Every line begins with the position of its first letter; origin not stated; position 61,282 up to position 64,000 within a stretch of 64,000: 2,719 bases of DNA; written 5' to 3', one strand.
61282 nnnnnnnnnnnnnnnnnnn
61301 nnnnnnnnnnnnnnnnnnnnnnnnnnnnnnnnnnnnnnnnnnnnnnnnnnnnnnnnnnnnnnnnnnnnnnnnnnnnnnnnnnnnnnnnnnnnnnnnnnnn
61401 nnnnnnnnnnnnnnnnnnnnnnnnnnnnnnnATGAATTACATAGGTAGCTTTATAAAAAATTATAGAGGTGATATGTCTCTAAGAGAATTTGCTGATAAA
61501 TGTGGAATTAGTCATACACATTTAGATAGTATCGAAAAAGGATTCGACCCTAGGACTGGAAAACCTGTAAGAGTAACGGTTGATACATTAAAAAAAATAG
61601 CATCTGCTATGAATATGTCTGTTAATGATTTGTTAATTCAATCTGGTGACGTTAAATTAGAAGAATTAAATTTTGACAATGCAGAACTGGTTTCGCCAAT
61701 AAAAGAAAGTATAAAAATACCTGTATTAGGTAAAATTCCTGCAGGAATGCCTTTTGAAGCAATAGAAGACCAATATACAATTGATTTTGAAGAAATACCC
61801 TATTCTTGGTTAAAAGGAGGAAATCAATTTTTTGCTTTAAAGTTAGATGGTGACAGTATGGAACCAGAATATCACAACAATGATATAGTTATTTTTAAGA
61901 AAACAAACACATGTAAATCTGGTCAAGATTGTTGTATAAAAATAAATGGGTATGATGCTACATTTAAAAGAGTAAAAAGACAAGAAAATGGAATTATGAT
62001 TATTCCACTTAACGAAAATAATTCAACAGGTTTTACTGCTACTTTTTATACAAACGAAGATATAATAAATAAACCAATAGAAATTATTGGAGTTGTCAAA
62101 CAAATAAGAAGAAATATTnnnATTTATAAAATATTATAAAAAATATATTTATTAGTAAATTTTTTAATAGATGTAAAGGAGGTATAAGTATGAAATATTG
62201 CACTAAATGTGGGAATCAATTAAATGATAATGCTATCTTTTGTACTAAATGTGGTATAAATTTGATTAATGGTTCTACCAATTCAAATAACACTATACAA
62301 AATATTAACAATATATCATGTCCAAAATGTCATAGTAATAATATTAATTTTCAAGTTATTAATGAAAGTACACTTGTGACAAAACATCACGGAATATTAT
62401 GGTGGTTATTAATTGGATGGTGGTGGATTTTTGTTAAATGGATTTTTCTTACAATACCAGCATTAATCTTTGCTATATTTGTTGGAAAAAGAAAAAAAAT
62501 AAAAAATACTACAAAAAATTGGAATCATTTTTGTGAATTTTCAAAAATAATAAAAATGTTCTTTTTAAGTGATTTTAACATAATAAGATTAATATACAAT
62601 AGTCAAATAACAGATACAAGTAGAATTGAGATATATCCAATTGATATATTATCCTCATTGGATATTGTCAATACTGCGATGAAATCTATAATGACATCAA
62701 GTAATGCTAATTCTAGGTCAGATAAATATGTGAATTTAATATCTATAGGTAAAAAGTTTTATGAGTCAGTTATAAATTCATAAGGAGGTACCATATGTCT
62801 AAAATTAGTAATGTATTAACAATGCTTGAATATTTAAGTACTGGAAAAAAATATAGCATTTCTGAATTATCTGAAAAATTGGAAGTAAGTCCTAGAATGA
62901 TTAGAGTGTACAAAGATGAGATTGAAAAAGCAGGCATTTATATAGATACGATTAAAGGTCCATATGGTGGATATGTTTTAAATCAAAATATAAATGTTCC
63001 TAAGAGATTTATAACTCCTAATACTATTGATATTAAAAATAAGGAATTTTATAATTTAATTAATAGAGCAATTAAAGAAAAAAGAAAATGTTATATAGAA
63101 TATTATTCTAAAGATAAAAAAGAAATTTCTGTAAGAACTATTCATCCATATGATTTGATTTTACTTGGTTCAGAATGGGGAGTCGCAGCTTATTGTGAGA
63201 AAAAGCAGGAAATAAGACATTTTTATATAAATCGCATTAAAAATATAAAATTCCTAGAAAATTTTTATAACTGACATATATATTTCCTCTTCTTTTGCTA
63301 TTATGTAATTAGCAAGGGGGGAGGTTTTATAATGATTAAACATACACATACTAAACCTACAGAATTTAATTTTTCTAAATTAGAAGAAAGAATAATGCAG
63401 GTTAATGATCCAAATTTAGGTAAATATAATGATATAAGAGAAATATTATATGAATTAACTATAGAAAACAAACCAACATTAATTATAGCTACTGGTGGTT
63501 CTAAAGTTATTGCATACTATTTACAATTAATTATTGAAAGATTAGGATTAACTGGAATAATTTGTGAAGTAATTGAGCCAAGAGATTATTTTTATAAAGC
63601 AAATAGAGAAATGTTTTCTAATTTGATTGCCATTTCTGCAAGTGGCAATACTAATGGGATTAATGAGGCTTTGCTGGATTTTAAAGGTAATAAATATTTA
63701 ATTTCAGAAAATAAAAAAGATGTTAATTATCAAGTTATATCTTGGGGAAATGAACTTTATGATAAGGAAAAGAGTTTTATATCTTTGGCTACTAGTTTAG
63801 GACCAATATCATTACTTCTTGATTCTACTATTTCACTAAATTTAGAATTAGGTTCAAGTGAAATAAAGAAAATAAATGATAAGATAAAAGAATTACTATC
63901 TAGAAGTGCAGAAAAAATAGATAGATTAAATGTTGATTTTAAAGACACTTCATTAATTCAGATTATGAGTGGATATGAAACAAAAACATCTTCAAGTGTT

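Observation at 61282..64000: CI-like S24 repressor operon carrying a zinc-ribbon membrane protein and an HTH-WYL regulator, leading into a SIS-like gene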

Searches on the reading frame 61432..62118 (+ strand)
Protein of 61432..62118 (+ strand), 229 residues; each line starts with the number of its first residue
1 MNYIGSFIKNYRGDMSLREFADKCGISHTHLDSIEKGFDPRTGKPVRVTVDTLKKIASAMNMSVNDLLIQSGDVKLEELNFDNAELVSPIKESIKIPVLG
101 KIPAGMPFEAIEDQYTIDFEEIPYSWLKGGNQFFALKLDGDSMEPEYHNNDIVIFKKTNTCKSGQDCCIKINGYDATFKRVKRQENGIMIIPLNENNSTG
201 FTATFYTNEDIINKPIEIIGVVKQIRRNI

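Call 8: search_protein_families(library=pfam, max_evalue=0.01, proteins=[window:61432-62118:+])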
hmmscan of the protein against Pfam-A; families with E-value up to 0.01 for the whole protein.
window:61432-62118:+ (229 aa): 3 families
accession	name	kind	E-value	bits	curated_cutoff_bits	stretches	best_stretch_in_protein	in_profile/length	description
PF00717.28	Peptidase_S24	-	8.3e-22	77.5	23.3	1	97-222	1-115/116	Peptidase S24-like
PF01381.28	HTH_3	-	2.3e-06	28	23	1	9-66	2-54/55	Helix-turn-helix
PF13443.12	HTH_26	-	1.3e-05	25.8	22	1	14-69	10-59/63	Cro/C1-type HTH DNA-binding domain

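Call 10: search_protein_families(library=padloc, max_evalue=0.01, proteins=[window:61432-62118:+])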
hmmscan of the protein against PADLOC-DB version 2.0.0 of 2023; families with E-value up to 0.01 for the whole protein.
window:61432-62118:+ (229 aa): 4 families
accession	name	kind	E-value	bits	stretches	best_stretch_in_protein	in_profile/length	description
PDLC02926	HTH_VI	-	1.3e-07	29.8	1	5-75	3-68/92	-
PDLC03665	Control_protein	-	2e-05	22.7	1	9-68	17-69/77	control protein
PDLC04775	PDC-M69A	-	0.00013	20.4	1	14-76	20-75/113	-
PDLC04142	capH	-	0.00056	18.9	1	14-68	19-66/103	capH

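Call 53: search_protein_families(library=phrogs, max_evalue=0.001, proteins=[window:61432-62118:+])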
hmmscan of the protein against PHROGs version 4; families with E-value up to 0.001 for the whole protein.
window:61432-62118:+ (229 aa): 6 families
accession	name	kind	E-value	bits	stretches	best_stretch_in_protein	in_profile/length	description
phrog_4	-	transcription regulation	2e-32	113.7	1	2-227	135-337/400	transcriptional repressor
phrog_6201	-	transcription regulation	1.2e-08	35.8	1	127-222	18-111/121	CI-like repressor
phrog_8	-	transcription regulation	1.3e-08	35.6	1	5-93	78-150/346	transcriptional regulator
phrog_8558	-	unknown function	2.4e-07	32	1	132-227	19-109/114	-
phrog_7241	-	transcription regulation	0.00014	22.9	1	9-68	70-121/122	transcriptional regulator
phrog_20917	-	unknown function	0.00083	19.4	0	104-211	76-177/418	-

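Call 55: search_protein_families(library=ncbifam, max_evalue=0.01, proteins=[window:61432-62118:+])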
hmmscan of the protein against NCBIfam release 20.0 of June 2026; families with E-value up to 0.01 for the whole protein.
window:61432-62118:+ (229 aa): 6 families
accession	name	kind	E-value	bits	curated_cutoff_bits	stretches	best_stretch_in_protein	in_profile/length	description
TIGR00498.1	lexA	equivalog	2.6e-14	53.3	110.95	1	93-228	78-201/203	transcriptional repressor LexA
NF041951.1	phage_RstR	subfamily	9.9e-05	22.6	80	1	14-80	15-75/108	RstR family transcriptional repressor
NF047948.1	male_kill_WMK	equivalog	0.00046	19.7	300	1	15-89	19-87/300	WO male-killing family protein Wmk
NF006015.0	PRK08154.1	subfamily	0.00071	18.8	204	1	9-72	36-94/314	anaerobic benzoate catabolism transcriptional regulator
NF007621.2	PRK10276.1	subfamily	0.0034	17.4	110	1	131-223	27-111/115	translesion error-prone DNA polymerase V autoproteolytic subunit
NF046032.1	TransRegSlrRBacil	equivalog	0.0047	17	250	1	4-68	2-62/149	HTH-type transcriptional regulator SlrR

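Call 94: find_related_loci(query=window:61432-62118:+, collection=viral_contigs, flank=6000)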
Query window:61432-62118:+ (229 aa) in viral_contigs; peptide patterns used: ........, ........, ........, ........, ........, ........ (x = any residue, [..] = any of these).
12 stretches matched a pattern; 10 encode a relative of the query (tblastn E <= 1e-3); 10 distinct loci.
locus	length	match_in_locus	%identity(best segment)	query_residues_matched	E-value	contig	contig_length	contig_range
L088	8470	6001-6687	91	1-229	2e-145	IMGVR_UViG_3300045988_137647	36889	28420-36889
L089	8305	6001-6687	90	1-229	3e-145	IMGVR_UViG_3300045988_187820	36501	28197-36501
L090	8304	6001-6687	90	1-229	7e-145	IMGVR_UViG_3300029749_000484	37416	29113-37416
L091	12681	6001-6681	70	1-224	2e-109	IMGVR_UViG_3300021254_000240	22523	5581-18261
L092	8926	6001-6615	62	16-228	3e-85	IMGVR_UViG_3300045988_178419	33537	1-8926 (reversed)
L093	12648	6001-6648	55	2-229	7e-82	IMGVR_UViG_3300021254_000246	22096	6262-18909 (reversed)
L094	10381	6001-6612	57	16-229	1e-76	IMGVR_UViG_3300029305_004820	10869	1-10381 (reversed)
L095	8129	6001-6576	45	21-229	1e-56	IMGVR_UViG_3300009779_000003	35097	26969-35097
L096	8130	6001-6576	45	21-229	1e-56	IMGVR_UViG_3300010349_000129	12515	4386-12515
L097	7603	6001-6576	45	21-229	4e-57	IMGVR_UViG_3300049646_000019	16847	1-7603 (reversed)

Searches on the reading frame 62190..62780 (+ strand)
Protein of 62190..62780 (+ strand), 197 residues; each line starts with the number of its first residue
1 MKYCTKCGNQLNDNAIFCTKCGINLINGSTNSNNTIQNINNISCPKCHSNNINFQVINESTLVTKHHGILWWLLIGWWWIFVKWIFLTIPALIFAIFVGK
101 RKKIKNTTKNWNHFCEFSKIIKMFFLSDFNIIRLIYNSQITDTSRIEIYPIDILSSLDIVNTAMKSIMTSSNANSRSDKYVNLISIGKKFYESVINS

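Call 8: search_protein_families(library=pfam, max_evalue=0.01, proteins=[window:62190-62780:+])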
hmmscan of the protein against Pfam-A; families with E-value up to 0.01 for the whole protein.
window:62190-62780:+ (197 aa): 3 families
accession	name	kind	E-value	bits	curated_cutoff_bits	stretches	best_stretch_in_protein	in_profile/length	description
PF13240.11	Zn_Ribbon_1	-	7.4e-08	32.4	25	1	3-22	1-20/23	zinc-ribbon domain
PF13248.11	Zn_ribbon_3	-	1.6e-05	24.6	27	1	1-25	2-26/26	zinc-ribbon domain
PF12773.13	DZR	-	4.6e-05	23.9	27.3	1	4-51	1-34/45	Double zinc ribbon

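Call 10: search_protein_families(library=padloc, max_evalue=0.01, proteins=[window:62190-62780:+])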
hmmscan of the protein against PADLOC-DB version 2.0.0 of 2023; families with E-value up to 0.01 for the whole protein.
window:62190-62780:+ (197 aa): 0 families

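Call 53: search_protein_families(library=phrogs, max_evalue=0.001, proteins=[window:62190-62780:+])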
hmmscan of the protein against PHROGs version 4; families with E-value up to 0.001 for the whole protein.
window:62190-62780:+ (197 aa): 1 family
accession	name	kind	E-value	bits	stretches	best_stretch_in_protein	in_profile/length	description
phrog_2546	-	unknown function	0.00074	20.8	0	3-38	2-37/180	-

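Call 55: search_protein_families(library=ncbifam, max_evalue=0.01, proteins=[window:62190-62780:+])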
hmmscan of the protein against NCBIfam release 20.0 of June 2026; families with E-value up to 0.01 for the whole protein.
window:62190-62780:+ (197 aa): 2 families
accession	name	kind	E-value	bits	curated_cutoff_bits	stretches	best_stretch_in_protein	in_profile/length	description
NF049953.1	ribbon_DG_selen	exception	0.00062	19.7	130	1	1-35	5-39/172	zinc ribbon-containing (seleno)protein DG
NF011149.0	PRK14559.1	equivalog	0.001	17.9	374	1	1-50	1-50/642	serine/threonine phosphatase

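Call 59: find_related_loci(query=window:62190-62780:+, collection=viral_contigs, flank=5000)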
Query window:62190-62780:+ (197 aa) in viral_contigs; peptide patterns used: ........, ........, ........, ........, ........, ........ (x = any residue, [..] = any of these).
19 stretches matched a pattern; 2 encode a relative of the query (tblastn E <= 1e-3); 2 distinct loci.
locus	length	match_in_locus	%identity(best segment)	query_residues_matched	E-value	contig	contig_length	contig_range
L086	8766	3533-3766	68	33-110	3e-32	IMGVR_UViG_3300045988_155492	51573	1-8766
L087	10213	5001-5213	72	40-109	7e-31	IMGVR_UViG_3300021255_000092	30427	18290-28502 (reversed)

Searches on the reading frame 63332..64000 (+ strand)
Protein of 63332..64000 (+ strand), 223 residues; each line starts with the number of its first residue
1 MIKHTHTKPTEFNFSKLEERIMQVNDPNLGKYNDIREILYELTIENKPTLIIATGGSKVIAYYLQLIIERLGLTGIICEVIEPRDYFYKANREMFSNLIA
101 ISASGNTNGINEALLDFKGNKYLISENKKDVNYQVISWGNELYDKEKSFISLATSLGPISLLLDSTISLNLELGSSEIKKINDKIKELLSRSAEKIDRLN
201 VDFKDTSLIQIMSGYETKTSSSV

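Call 8: search_protein_families(library=pfam, max_evalue=0.01, proteins=[window:63332-64000:+])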
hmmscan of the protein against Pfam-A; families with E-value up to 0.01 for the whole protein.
window:63332-64000:+ (223 aa): 1 family
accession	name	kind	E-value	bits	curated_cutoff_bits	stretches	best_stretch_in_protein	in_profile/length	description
PF05289.16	BLYB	-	0.0081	16.8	25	0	173-210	55-91/120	Borrelia hemolysin accessory protein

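Call 10: search_protein_families(library=padloc, max_evalue=0.01, proteins=[window:63332-64000:+])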
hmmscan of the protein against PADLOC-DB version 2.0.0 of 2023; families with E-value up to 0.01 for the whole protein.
window:63332-64000:+ (223 aa): 0 families
